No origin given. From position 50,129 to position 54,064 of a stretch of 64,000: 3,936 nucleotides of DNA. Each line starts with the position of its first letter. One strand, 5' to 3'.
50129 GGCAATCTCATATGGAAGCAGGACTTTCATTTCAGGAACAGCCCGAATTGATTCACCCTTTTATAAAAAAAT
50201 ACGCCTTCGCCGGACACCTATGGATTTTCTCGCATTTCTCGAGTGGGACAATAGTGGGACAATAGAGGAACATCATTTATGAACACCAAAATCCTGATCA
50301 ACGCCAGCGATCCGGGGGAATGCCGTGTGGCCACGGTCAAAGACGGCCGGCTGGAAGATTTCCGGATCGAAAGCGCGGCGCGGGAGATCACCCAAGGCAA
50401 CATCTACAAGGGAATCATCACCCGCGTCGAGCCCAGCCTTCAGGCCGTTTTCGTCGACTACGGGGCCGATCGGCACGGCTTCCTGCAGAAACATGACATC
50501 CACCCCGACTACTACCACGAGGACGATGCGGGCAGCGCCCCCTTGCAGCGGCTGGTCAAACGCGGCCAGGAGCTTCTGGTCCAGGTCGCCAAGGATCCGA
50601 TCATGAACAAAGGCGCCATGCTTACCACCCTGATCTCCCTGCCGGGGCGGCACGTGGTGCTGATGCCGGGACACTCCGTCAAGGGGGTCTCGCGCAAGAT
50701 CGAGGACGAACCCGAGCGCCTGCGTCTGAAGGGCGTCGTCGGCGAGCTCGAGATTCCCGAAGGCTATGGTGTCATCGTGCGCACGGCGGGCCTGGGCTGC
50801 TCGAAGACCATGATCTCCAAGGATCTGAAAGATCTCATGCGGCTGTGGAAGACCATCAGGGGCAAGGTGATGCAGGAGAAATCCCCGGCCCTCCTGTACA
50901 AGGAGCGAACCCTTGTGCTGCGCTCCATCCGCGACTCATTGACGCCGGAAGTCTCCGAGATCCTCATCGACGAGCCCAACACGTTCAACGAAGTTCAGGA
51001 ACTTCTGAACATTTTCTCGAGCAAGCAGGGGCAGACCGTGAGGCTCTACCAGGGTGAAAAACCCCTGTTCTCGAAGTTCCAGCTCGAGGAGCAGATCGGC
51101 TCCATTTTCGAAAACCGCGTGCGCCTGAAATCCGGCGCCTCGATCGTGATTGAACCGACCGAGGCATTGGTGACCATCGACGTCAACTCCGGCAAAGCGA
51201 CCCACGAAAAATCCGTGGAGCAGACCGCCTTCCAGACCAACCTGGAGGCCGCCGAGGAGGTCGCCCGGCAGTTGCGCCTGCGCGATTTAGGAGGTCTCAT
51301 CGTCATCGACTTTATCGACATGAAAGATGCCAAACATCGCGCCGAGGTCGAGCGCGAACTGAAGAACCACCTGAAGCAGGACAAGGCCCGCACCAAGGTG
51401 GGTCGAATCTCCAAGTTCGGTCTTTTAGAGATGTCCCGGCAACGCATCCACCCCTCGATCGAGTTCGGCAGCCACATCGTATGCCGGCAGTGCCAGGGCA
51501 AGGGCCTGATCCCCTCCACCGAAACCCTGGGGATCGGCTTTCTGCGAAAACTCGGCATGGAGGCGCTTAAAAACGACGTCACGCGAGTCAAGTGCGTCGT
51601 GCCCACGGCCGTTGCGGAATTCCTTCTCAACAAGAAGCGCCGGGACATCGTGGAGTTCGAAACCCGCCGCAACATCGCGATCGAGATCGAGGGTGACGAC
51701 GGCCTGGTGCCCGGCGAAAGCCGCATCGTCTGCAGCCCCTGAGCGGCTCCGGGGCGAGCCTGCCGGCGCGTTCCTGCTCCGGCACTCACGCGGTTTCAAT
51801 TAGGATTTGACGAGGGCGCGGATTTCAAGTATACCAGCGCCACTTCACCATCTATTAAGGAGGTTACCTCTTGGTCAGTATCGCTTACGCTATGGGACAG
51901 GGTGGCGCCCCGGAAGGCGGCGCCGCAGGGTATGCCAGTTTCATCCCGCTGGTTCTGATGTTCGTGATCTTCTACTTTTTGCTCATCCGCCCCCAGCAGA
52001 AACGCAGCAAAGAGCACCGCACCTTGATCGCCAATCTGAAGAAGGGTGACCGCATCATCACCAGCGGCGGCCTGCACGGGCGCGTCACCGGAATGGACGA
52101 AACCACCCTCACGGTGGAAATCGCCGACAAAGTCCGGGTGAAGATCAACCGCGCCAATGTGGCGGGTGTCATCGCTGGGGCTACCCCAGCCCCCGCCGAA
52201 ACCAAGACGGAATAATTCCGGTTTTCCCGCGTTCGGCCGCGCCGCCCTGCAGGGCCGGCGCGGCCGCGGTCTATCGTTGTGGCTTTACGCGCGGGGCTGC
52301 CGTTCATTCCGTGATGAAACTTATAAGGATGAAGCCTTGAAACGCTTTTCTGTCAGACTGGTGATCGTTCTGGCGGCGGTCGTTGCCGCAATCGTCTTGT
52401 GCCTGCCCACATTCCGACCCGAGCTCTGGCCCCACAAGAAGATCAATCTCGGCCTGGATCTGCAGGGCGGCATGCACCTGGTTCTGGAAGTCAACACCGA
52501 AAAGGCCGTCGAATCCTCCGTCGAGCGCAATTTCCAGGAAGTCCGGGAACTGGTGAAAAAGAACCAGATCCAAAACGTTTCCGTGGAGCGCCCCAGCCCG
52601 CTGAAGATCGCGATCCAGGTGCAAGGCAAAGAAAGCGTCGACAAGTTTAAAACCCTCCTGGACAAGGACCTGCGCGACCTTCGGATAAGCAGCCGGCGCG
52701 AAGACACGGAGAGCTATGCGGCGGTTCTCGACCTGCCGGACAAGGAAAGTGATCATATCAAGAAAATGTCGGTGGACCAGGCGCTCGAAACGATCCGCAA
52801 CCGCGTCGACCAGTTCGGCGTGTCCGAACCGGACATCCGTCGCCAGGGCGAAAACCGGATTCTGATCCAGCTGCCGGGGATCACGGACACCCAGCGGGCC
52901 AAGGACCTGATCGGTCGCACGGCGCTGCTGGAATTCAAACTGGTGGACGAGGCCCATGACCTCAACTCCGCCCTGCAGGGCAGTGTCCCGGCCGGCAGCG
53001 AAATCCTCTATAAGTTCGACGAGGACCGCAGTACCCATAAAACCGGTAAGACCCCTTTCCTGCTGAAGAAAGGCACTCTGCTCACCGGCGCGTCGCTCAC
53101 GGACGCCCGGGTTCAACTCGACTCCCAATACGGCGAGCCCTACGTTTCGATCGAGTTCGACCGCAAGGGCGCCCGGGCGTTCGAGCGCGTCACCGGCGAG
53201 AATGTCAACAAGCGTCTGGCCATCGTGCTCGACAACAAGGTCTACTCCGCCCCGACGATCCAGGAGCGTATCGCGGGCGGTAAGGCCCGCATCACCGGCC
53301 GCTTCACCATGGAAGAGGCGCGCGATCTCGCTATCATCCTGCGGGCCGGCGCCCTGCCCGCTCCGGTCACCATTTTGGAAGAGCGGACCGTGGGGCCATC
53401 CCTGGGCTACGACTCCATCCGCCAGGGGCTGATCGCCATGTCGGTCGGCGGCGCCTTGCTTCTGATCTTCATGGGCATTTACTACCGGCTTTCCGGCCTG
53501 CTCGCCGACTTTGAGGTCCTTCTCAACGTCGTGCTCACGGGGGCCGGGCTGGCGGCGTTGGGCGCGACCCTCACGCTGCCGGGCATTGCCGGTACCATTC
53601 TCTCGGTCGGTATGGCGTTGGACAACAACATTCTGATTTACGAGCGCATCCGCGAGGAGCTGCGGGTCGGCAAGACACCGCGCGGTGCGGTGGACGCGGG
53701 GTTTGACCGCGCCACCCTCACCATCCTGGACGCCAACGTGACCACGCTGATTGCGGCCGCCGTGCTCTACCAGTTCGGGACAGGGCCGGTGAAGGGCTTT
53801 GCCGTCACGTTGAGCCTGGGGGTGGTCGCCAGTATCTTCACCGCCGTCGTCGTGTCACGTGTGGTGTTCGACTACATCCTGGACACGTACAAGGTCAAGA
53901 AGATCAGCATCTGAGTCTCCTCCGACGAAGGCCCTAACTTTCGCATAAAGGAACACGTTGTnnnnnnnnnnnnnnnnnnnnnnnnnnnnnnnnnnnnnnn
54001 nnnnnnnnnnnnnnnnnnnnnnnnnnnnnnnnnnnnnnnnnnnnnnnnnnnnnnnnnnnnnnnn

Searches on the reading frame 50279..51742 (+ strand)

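Call 44: search_protein_families(library=ncbifam, proteins=[window:50279-51742:+], max_evalue=1e-10)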
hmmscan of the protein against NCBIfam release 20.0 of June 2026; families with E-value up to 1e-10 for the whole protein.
window:50279-51742:+ (487 aa): 5 families
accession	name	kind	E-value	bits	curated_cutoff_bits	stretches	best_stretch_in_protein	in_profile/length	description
NF008074.0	PRK10811.1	equivalog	8.6e-151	503.9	908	1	4-465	3-467/1068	ribonuclease E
TIGR00757.1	RNaseEG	subfamily_domain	5.9e-149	496.5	325.95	1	14-417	1-409/415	Rne/Rng family ribonuclease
NF008689.0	PRK11712.1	equivalog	2.4e-110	369.3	594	1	2-462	2-465/489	ribonuclease G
NF052586.1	RnaseECyano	equivalog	4.3e-76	256.6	900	1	39-411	34-406/619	ribonuclease E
NF052588.1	RnaseEMycob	equivalog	1.1e-75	255.1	1400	1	16-411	340-746/945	ribonuclease E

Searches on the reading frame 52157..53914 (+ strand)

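Call 44: search_protein_families(library=ncbifam, proteins=[window:52157-53914:+], max_evalue=1e-10)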
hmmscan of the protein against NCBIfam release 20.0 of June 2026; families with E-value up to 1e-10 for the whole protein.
window:52157-53914:+ (585 aa): 18 families
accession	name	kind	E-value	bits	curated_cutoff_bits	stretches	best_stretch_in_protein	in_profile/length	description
NF009583.0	PRK13024.1-3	subfamily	2.2e-155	518.7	721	1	66-583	11-440/755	protein translocase subunit SecDF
TIGR01129.1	secD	equivalog_domain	1.4e-145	485.4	244.4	1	98-570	1-396/397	protein translocase subunit SecD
NF011315.0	PRK14726.1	equivalog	3.8e-135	452.1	1249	1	70-581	15-531/855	protein translocase subunit SecDF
NF009585.0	PRK13024.1-5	equivalog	7.9e-123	411.4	1037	2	307-579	381-652/993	protein translocase subunit SecDF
NF009545.0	PRK12933.1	equivalog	1e-110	371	728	1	94-577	124-596/604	protein translocase subunit SecD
NF009580.0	PRK13023.1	equivalog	8.3e-83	278.9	1153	1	203-583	83-456/775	protein translocase subunit SecDF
TIGR00916.1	2A0604s01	subfamily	4.4e-78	262.1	148.6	1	334-564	1-231/231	SecD/SecF family protein translocase subunit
NF009581.0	PRK13024.1-1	equivalog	2.3e-71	240.9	1058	1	194-576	50-412/752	protein translocase subunit SecDF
NF009584.0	PRK13024.1-4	equivalog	2.6e-65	221.2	1171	1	196-577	52-415/759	protein translocase subunit SecDF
NF009540.0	PRK12911.1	equivalog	1.4e-57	194.9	1878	1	351-571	839-1058/1403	bifunctional preprotein translocase subunit SecD/SecF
NF006218.0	PRK08343.1-4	subfamily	1.5e-31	109.6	383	1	302-577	111-387/392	preprotein translocase subunit SecD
NF009582.0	PRK13024.1-2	equivalog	2.4e-31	108.5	723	1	347-577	260-490/859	protein translocase subunit SecDF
NF006217.0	PRK08343.1-3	equivalog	5e-26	91.4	491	1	313-575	262-540/544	preprotein translocase subunit SecD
TIGR00966.2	transloc_SecF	equivalog_domain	4.1e-23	82.2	160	1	378-569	79-274/279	protein translocase subunit SecF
NF046001.1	SecDF_plasm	equivalog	1.2e-21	76.5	500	1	386-577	316-506/878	protein translocase subunit SecDF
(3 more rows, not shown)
